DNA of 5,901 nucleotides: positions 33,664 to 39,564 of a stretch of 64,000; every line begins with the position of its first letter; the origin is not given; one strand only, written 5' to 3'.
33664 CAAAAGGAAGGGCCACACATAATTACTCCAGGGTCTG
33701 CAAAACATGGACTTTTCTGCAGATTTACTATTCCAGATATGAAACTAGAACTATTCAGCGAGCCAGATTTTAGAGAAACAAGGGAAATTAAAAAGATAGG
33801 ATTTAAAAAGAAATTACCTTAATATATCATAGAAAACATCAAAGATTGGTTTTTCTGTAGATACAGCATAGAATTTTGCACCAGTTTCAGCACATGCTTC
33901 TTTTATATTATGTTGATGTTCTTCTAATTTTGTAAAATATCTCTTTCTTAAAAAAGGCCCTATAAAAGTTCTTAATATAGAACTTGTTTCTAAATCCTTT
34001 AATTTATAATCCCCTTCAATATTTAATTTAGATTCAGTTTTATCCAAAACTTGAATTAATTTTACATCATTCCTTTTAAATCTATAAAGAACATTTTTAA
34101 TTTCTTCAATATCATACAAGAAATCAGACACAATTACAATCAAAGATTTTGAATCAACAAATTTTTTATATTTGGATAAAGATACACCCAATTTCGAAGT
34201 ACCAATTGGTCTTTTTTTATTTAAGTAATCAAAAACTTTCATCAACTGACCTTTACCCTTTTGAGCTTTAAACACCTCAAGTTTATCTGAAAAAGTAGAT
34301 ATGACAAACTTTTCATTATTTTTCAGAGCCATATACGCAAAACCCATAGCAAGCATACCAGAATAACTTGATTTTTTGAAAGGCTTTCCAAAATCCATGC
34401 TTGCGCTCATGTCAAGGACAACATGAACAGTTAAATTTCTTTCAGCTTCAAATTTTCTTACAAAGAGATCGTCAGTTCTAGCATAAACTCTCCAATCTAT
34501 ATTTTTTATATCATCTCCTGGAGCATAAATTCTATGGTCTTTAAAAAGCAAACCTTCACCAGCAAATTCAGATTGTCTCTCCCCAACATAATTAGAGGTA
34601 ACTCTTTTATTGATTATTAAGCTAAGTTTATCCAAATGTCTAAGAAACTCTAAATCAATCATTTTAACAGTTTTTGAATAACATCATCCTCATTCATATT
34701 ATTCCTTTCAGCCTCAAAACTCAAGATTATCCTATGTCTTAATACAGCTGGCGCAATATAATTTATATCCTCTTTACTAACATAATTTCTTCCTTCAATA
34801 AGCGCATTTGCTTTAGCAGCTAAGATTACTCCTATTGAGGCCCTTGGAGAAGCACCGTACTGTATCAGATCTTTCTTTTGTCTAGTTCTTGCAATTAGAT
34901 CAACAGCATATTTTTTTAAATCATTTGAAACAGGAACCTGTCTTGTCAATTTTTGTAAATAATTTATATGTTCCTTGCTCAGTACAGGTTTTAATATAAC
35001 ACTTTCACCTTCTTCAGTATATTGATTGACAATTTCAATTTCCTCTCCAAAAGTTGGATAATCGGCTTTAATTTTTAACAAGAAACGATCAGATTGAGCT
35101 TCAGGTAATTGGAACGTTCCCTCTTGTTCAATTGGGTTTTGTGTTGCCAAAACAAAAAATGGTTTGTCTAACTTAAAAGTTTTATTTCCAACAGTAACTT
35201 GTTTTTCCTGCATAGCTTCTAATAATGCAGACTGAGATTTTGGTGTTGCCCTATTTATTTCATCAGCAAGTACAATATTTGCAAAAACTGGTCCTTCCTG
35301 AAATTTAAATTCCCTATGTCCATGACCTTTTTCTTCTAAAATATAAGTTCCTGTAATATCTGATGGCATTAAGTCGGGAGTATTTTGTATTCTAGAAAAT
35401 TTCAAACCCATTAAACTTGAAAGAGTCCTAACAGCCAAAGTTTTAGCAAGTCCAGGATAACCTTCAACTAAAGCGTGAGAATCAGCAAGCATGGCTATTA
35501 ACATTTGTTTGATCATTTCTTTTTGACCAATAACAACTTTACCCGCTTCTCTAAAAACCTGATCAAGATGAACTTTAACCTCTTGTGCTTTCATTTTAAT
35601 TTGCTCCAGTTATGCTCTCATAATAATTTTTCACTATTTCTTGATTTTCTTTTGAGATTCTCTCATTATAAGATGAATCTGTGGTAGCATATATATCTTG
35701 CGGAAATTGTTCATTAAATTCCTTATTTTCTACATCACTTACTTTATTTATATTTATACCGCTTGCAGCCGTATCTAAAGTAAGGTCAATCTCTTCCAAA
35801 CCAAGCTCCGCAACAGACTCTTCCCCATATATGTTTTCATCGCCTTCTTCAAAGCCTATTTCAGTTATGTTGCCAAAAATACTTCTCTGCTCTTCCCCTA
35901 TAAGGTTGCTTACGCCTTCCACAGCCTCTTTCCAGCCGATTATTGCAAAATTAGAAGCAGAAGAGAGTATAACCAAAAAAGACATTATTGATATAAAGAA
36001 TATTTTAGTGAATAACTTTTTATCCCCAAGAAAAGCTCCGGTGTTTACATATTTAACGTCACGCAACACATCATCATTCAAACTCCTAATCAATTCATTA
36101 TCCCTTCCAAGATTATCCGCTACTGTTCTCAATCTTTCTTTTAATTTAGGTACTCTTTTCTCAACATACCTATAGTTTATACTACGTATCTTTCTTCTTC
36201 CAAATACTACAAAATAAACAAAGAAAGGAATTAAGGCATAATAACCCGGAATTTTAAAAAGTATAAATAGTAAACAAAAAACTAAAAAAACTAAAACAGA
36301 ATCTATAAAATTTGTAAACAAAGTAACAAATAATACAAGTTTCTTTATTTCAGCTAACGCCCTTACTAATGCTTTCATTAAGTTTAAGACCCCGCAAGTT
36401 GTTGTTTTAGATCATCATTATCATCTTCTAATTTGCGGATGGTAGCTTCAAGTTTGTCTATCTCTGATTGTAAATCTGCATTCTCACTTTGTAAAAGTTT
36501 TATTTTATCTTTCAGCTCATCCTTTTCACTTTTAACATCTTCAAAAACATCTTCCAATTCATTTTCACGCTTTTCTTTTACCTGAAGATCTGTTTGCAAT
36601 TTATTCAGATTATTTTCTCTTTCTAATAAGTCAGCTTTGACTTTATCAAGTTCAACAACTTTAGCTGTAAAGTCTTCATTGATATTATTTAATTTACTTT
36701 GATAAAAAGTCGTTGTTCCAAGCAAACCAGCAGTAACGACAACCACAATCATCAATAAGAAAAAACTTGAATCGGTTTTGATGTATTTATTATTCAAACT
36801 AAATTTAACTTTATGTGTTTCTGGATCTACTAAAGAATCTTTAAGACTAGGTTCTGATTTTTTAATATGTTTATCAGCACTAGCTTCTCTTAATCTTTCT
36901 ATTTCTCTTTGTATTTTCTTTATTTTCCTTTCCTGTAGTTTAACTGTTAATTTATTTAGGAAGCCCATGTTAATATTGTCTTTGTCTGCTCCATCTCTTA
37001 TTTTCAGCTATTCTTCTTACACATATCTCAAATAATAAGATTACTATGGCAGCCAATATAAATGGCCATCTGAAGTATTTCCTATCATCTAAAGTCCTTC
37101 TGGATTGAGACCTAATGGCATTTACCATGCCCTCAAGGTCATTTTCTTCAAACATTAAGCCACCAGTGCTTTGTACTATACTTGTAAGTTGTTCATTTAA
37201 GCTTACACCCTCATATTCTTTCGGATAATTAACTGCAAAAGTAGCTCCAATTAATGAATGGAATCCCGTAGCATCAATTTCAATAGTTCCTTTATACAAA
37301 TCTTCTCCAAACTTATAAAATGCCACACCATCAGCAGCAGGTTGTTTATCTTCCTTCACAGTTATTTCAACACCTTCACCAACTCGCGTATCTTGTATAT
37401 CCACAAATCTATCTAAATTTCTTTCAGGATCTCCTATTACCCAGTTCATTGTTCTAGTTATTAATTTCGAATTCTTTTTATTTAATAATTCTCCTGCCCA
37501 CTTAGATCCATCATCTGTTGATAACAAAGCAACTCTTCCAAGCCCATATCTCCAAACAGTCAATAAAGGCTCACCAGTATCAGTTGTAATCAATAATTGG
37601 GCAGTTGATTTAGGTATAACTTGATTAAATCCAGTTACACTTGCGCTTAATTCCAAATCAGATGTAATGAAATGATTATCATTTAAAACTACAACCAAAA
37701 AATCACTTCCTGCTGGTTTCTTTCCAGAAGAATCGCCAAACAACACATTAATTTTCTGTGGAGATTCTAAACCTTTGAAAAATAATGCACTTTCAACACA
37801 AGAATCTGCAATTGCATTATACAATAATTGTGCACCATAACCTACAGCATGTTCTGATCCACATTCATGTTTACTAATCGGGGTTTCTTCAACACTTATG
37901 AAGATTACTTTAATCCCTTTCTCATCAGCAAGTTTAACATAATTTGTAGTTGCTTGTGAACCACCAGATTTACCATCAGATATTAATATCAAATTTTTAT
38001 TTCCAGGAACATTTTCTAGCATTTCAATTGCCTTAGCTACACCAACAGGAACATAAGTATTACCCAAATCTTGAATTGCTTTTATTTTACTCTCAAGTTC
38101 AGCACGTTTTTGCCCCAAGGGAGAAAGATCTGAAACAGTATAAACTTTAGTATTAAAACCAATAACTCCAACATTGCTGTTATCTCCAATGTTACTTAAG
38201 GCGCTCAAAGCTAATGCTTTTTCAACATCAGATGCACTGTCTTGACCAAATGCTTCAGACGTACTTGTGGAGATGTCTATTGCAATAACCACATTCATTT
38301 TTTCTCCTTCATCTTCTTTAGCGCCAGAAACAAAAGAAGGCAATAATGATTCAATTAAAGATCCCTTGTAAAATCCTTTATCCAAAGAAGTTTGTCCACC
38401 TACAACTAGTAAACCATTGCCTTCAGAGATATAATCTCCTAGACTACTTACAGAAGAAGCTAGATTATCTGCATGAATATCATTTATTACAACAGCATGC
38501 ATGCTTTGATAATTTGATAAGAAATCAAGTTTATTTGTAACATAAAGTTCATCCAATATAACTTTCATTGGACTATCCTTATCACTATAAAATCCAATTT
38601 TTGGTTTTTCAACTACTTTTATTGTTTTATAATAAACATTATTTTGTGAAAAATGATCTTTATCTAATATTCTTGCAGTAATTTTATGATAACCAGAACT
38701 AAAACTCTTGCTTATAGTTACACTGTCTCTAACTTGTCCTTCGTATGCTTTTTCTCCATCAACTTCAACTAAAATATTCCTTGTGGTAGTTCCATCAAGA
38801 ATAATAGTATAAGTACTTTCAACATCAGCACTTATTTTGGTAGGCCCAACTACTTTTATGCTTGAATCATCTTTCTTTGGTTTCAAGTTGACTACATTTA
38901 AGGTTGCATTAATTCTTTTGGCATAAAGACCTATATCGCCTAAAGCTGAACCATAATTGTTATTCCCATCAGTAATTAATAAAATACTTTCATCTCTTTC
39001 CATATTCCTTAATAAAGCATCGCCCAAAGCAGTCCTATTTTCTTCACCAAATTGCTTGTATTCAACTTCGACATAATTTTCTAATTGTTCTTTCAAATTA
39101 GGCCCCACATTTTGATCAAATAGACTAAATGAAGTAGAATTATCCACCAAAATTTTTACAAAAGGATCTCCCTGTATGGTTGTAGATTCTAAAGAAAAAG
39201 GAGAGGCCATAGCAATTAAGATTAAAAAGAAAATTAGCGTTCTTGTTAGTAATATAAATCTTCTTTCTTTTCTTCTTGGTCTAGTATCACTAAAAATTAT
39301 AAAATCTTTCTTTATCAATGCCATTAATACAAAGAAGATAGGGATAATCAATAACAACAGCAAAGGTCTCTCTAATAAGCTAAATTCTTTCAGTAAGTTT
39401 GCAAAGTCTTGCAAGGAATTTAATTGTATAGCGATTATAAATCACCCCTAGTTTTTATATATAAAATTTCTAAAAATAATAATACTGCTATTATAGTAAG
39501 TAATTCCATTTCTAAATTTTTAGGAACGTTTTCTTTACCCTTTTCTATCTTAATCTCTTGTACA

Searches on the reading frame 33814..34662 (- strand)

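Call 39: search_protein_families(library=pfam, proteins=[window:33814-34662:-], max_evalue=0.001)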
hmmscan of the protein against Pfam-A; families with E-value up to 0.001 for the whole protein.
window:33814-34662:- (282 aa): 2 families
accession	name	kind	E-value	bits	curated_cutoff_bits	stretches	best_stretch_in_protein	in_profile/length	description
PF01882.25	DUF58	-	4.8e-42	144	23.4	1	42-251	1-215/216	Protein of unknown function DUF58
PF13519.12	VWA_2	-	0.00068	20.7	27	0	81-181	3-106/107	von Willebrand factor type A domain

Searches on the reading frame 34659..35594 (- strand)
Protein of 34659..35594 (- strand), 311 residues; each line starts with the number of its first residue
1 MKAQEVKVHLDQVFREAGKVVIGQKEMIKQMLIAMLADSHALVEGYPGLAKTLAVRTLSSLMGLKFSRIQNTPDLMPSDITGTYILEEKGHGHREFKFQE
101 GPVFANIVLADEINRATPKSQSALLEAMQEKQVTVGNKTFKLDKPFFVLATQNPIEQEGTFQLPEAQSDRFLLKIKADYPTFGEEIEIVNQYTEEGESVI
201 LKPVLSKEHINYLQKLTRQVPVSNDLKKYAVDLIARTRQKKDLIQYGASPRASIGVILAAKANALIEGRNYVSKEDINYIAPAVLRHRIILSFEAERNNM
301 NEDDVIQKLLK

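Call 39: search_protein_families(library=pfam, proteins=[window:34659-35594:-], max_evalue=0.001)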
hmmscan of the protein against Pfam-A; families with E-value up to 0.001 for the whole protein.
window:34659-35594:- (311 aa): 5 families
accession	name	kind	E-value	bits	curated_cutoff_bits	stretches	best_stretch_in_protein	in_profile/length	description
PF07726.17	AAA_3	-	4.1e-62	208.3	27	1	40-173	1-131/131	ATPase family associated with various cellular activities (AAA)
PF17863.7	AAA_lid_2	-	7.2e-22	77.3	22.7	1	241-308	6-73/74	AAA lid domain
PF20030.5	bpMoxR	-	1.1e-13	51.2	27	1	10-179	3-168/205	MoxR domain in the MoxR-vWA-beta-propeller ternary systems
PF07728.20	AAA_5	-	1.3e-12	48.3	22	1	41-171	2-139/139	AAA domain (dynein-related subfamily)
PF00004.35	AAA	-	1.7e-05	25.7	21.2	1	42-154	2-111/131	ATPase family associated with various cellular activities (AAA)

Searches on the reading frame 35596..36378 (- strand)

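Call 39: search_protein_families(library=pfam, proteins=[window:35596-36378:-], max_evalue=0.001)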
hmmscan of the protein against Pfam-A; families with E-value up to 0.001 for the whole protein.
window:35596-36378:- (260 aa): 1 family
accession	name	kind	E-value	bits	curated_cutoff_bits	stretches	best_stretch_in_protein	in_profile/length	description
PF24334.1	DUF7502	-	3.7e-17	63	27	1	54-257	83-280/281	Family of unknown function (DUF7502)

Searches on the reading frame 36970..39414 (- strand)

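Call 38: search_protein_families(library=pfam, proteins=[window:36970-39414:-], max_evalue=0.001)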
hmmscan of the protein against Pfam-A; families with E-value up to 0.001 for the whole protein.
window:36970-39414:- (814 aa): 2 families
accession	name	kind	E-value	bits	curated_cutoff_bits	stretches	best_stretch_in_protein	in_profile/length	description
PF13519.12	VWA_2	-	4.3e-10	40.6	27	1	375-481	1-106/107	von Willebrand factor type A domain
PF07090.17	GATase1_like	-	9e-07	29.1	27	1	561-642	145-226/247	Putative glutamine amidotransferase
